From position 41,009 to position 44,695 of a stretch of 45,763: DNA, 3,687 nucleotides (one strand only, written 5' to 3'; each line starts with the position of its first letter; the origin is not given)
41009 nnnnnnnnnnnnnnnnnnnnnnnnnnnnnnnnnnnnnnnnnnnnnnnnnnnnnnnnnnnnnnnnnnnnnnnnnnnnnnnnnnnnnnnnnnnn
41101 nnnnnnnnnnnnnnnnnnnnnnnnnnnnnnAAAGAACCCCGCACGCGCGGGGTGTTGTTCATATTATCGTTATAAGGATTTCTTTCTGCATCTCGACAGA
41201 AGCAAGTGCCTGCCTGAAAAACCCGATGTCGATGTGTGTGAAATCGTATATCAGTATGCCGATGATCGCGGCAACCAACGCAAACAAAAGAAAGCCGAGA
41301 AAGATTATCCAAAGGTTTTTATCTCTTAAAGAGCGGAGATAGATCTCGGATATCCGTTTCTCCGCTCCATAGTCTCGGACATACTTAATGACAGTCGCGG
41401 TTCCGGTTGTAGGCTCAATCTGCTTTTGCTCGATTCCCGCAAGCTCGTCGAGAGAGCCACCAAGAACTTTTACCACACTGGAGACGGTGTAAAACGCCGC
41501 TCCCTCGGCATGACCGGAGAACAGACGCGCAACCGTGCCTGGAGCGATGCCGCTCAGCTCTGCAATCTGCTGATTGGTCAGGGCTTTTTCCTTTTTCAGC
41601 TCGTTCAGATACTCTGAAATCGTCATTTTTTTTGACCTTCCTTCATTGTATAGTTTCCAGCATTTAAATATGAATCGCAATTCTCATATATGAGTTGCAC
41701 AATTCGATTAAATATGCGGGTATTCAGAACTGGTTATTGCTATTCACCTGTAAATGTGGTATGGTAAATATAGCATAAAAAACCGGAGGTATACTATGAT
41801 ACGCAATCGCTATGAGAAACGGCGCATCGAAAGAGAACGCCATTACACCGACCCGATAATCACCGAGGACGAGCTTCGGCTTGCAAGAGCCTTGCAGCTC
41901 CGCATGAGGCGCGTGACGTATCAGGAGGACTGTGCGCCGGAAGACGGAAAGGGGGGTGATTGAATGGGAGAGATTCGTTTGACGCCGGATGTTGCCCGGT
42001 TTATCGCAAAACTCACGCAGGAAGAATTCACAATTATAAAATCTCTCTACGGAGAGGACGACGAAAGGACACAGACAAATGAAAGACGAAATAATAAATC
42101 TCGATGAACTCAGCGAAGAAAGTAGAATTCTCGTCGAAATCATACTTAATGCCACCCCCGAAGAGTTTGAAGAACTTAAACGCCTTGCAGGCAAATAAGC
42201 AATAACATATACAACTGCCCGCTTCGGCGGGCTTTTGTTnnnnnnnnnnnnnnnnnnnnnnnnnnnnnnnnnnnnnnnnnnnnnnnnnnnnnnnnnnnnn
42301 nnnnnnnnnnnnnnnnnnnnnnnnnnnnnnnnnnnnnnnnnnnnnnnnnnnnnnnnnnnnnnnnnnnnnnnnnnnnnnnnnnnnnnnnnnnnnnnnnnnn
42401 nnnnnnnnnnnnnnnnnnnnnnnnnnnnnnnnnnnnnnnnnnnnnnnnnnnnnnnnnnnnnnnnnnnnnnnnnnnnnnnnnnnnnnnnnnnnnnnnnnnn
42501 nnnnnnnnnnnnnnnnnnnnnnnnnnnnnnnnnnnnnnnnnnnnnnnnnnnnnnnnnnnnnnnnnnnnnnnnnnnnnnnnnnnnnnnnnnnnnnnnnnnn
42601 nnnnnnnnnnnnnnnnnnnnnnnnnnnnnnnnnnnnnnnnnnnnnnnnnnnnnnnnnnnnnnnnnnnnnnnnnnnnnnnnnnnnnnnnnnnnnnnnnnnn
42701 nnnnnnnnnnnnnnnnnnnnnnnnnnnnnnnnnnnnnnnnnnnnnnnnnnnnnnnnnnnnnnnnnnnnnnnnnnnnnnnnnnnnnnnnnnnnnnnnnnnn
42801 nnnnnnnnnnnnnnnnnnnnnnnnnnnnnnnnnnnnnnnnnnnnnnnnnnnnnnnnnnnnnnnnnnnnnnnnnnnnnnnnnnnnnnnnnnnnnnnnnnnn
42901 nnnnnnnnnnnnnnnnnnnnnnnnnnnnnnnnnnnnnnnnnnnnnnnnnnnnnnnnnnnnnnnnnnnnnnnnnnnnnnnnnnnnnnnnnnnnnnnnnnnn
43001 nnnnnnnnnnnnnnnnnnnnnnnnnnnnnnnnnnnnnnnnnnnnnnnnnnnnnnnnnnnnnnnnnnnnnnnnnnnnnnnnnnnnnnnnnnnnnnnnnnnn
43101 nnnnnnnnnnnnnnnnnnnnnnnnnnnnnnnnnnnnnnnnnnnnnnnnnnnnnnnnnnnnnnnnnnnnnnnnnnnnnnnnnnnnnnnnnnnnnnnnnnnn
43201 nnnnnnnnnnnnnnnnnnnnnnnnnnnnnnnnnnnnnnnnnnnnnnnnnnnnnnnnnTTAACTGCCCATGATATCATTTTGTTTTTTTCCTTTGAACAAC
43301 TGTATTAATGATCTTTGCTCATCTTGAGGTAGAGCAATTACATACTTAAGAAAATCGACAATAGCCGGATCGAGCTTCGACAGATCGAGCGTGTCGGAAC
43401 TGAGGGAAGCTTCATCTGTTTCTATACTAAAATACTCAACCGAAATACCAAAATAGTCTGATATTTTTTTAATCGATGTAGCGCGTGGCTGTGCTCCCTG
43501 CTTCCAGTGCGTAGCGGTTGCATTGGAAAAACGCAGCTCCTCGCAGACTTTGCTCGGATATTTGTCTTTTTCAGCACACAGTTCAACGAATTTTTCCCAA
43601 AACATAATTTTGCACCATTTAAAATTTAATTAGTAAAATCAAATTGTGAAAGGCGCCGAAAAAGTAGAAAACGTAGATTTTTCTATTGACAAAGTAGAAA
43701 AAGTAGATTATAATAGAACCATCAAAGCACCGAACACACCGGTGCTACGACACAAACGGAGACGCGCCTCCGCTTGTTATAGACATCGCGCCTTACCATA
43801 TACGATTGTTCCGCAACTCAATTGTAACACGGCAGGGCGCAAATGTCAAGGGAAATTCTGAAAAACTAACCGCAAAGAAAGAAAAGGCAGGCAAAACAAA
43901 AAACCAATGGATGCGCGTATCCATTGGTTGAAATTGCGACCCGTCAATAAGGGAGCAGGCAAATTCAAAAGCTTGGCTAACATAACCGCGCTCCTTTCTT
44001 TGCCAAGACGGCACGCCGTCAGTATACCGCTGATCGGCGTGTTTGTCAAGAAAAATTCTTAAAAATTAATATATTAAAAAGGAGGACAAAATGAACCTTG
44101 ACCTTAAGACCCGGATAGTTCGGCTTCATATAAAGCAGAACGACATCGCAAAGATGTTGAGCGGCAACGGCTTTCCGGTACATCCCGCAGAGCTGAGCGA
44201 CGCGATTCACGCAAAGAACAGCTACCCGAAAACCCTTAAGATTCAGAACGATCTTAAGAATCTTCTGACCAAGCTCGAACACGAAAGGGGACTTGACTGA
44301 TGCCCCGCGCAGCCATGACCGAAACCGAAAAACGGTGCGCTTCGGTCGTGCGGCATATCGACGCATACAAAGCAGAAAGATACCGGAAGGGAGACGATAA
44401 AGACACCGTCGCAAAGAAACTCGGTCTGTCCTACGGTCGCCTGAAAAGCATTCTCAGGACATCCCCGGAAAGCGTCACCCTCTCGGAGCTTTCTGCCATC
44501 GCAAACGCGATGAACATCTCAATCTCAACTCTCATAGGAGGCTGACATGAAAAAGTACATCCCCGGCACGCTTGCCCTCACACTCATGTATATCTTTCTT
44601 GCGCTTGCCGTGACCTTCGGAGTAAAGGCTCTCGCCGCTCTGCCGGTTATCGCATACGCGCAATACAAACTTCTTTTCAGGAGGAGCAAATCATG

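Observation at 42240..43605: AT-rich repressor operon encoding a stand-alone MuF-like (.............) domain protein: candidate new prophage-borne exclusion/defence module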

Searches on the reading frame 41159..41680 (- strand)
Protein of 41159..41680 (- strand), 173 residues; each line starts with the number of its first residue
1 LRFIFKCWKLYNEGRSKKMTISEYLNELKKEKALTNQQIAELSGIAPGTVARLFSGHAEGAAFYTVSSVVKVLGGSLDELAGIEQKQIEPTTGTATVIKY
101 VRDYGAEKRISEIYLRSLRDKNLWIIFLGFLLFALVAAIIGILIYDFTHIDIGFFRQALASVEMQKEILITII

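Call 3: search_protein_families(library=pfam, proteins=[window:41159-41680:-], max_evalue=1)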
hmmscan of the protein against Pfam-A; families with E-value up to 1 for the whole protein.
window:41159-41680:- (173 aa): 13 families
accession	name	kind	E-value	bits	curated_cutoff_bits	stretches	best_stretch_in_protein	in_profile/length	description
PF01381.28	HTH_3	-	4.4e-05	23.9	23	1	27-80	3-55/55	Helix-turn-helix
PF13412.12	HTH_24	-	0.00019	21.4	21.9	1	25-52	9-36/48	Winged helix-turn-helix DNA-binding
PF09339.16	HTH_IclR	-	0.0088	16.2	22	1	31-53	16-38/52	IclR helix-turn-helix domain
PF13443.12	HTH_26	-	0.011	16.5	22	1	25-85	2-62/63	Cro/C1-type HTH DNA-binding domain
PF13560.12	HTH_31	-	0.023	15.4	27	1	23-58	4-39/64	Helix-turn-helix domain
PF12844.13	HTH_19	-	0.025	14.9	30.2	1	25-47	4-26/64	Helix-turn-helix domain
PF13545.12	HTH_Crp_2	-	0.032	14.6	27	1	33-55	22-44/70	Crp-like helix-turn-helix domain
PF03904.18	DUF334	-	0.052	14.3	30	1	124-172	46-91/123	Domain of unknown function (DUF334)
PF08281.18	Sigma70_r4_2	-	0.063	13.4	25.7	1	28-52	21-45/54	Sigma-70, region 4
PF01047.28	MarR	-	0.097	13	24.6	1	24-53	8-37/59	MarR family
PF13744.12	HTH_37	-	0.12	12.6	27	1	18-60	16-58/80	Helix-turn-helix domain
PF13384.12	HTH_23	-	0.13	12.5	24.6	1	33-60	17-45/50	Homeodomain-like domain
PF12911.12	OppC_N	-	0.14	12.5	23.9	1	115-153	7-47/53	N-terminal TM domain of oligopeptide transport permease C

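Call 4: search_protein_families(library=phrogs, proteins=[window:41159-41680:-], max_evalue=1)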
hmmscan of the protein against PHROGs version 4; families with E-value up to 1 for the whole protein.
window:41159-41680:- (173 aa): 21 families
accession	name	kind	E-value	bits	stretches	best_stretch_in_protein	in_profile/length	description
phrog_8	-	transcription regulation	6.2e-05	23.6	1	19-106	160-235/346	transcriptional regulator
phrog_296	-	integration and excision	0.0003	20.6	1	16-61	223-268/626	DNA transposition protein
phrog_1373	-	transcription regulation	0.00036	21.6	1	17-82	60-124/166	transcriptional regulator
phrog_5823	-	transcription regulation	0.001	19.3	1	17-88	3-74/404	transcriptional regulator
phrog_3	-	transcription regulation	0.0014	19.5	1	16-98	84-167/430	transcriptional repressor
phrog_6831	-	transcription regulation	0.0068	17.4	1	20-70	6-55/68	transcriptional regulator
phrog_4268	-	transcription regulation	0.011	17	1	21-77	36-89/96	transcriptional repressor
phrog_3642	-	DNA, RNA and nucleotide metabolism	0.012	16.6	1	25-74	12-61/79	HTH DNA binding protein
phrog_6223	-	transcription regulation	0.014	16.5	1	31-62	15-46/73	transcriptional repressor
phrog_3557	-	transcription regulation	0.016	16.4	1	32-87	24-78/142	transcriptional regulator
phrog_4779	-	transcription regulation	0.024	16.2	1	19-59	1-41/98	transcriptional regulator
phrog_147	-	transcription regulation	0.024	16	1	18-59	2-43/100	transcriptional regulator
phrog_21816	-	unknown function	0.035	15.3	1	81-102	53-74/78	-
phrog_2967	-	transcription regulation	0.047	14.2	1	13-88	3-77/225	transcriptional regulator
phrog_32173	-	unknown function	0.095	13.9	1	110-145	11-45/97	-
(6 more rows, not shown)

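Call 5: search_protein_families(library=ncbifam, proteins=[window:41159-41680:-], max_evalue=1)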
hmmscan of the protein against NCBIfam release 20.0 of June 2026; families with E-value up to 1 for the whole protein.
window:41159-41680:- (173 aa): 6 families
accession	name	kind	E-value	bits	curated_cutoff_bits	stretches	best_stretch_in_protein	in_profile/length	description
NF041951.1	phage_RstR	subfamily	3.8e-05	23.9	80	1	19-88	1-69/108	RstR family transcriptional repressor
NF007408.0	PRK09943.1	equivalog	0.0073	15.9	211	1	18-90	5-76/185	HTH-type transcriptional regulator PuuR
TIGR03070.1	couple_hipB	subfamily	0.015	15.3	71.65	1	21-77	3-58/58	type II toxin-antitoxin system Y4mF family antitoxin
TIGR00673.1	cynS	equivalog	0.029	14.3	113.3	1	19-84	7-71/150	cyanase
NF038310.1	lysogeny_AimR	equivalog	0.03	13.4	70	1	26-73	2-48/365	AimR family lysis-lysogeny pheromone receptor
NF006015.0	PRK08154.1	subfamily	0.056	12.6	204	1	21-87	31-96/314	anaerobic benzoate catabolism transcriptional regulator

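Call 6: search_protein_families(library=padloc, proteins=[window:41159-41680:-], max_evalue=1)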
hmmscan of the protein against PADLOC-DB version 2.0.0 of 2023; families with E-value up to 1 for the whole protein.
window:41159-41680:- (173 aa): 3 families
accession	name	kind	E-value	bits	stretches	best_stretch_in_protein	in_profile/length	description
PDLC03946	RmrA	-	0.011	12.4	1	25-74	7-55/357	-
PDLC03260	MTase_II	-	0.018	11.9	1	18-81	104-167/349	Type II methyltransferase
PDLC03265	MTase_II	-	0.049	11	1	12-53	159-199/333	Type II methyltransferase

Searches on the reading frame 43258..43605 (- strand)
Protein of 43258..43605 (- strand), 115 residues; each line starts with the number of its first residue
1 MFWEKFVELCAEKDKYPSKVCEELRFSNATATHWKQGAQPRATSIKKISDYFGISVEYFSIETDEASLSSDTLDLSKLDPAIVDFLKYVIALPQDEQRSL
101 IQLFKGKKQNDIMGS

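Call 3: search_protein_families(library=pfam, proteins=[window:43258-43605:-], max_evalue=1)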
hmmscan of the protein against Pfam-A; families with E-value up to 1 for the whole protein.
window:43258-43605:- (115 aa): 4 families
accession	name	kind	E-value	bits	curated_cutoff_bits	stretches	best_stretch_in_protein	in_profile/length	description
PF01381.28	HTH_3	-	0.0035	17.8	23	1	20-59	15-55/55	Helix-turn-helix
PF13443.12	HTH_26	-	0.0042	17.8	22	1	8-56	4-54/63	Cro/C1-type HTH DNA-binding domain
PF13384.12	HTH_23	-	0.034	14.4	24.6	0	7-36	11-39/50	Homeodomain-like domain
PF08379.15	Bact_transglu_N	-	0.21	12.8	27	1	32-68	35-71/80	Bacterial transglutaminase-like N-terminal region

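Call 4: search_protein_families(library=phrogs, proteins=[window:43258-43605:-], max_evalue=1)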
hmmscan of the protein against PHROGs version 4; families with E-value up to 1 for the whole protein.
window:43258-43605:- (115 aa): 10 families
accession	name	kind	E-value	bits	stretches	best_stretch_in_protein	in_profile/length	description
phrog_8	-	transcription regulation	1.2e-08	35.8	1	1-101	76-155/346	transcriptional regulator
phrog_5736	-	transcription regulation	0.00016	22.8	1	44-110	50-116/133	transcriptional regulator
phrog_4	-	transcription regulation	0.0005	20.2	1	18-87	151-218/400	transcriptional repressor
phrog_2967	-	transcription regulation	0.0059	17.2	1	7-61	16-71/225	transcriptional regulator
phrog_1994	-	DNA, RNA and nucleotide metabolism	0.023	15.6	1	5-63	3-62/170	DNA binding protein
phrog_5531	-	unknown function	0.032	15.5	1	37-63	38-66/71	-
phrog_18248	-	transcription regulation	0.047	13.8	1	6-59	7-59/264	transcriptional regulator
phrog_3037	-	transcription regulation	0.12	13.2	1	35-60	50-75/189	transcriptional repressor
phrog_16553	-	transcription regulation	0.19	12.9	1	14-43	22-51/92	transcriptional repressor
phrog_2439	-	transcription regulation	0.19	11.6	1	18-63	24-70/367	transcriptional regulator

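Call 5: search_protein_families(library=ncbifam, proteins=[window:43258-43605:-], max_evalue=1)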
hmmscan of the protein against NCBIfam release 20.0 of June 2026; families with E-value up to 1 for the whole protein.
window:43258-43605:- (115 aa): 1 family
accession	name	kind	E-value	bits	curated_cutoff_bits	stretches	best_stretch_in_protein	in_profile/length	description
NF041951.1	phage_RstR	subfamily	0.00047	20.4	80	1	2-72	3-73/108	RstR family transcriptional repressor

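Call 6: search_protein_families(library=padloc, proteins=[window:43258-43605:-], max_evalue=1)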
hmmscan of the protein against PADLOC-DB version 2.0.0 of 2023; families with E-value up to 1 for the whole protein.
window:43258-43605:- (115 aa): 1 family
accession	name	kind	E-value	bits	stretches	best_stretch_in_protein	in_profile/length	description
PDLC03951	RmrA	-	0.0025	14.9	1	21-63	28-71/400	-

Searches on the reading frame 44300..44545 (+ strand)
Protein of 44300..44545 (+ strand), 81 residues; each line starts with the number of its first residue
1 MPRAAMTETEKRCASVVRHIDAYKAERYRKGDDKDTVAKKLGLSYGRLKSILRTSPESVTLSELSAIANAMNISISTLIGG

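Call 86: search_protein_families(library=pfam, proteins=[window:44300-44545:+], max_evalue=0.01)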
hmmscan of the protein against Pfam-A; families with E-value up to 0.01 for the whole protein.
window:44300-44545:+ (81 aa): 2 families
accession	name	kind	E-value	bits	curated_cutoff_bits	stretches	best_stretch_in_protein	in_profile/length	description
PF13443.12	HTH_26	-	1.1e-06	29.2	22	1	34-79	13-58/63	Cro/C1-type HTH DNA-binding domain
PF01381.28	HTH_3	-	0.0032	17.9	23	1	31-77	9-54/55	Helix-turn-helix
